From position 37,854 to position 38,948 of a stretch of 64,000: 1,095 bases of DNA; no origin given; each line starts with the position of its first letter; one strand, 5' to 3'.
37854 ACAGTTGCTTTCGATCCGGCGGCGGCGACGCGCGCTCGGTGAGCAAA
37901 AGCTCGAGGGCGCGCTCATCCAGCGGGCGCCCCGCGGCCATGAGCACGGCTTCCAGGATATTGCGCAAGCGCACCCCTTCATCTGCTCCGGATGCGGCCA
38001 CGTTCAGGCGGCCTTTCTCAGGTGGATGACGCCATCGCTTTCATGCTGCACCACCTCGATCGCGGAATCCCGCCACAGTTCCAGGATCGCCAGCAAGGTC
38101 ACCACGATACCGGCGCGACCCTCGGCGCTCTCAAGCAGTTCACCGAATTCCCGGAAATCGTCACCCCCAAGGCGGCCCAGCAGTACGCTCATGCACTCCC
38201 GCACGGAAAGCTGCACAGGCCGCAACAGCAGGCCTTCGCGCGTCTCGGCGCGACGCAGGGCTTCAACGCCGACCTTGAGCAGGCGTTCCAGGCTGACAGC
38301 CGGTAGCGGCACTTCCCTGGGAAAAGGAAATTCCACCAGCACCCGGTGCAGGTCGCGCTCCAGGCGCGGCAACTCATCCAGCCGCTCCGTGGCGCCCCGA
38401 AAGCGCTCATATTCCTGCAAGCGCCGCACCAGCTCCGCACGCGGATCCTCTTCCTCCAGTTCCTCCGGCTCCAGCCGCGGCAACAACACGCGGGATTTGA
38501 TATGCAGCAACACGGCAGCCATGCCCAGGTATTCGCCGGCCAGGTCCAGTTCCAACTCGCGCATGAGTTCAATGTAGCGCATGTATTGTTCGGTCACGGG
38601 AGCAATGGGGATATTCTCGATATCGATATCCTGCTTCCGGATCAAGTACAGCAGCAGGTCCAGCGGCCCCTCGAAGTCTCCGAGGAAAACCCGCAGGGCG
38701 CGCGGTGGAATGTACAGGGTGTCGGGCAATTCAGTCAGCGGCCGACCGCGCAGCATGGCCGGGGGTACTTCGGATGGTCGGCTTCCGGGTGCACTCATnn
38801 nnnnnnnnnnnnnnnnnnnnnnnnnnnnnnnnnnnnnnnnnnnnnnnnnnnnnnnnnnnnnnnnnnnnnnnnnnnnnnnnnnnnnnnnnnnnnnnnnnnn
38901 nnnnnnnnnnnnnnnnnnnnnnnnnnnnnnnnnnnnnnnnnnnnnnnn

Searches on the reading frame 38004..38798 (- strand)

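Call 9: search_protein_families(library=pfam, proteins=[window:38004-38798:-], max_evalue=10)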
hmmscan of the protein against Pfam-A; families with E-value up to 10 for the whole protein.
window:38004-38798:- (264 aa): 2 families
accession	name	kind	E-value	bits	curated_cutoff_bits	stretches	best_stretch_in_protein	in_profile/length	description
PF02616.19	SMC_ScpA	-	6e-27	95.6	24.6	1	52-259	1-228/232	Segregation and condensation protein ScpA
PF15563.11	Imm19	-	0.17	12.1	25.3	1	71-139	122-179/231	Immunity protein 19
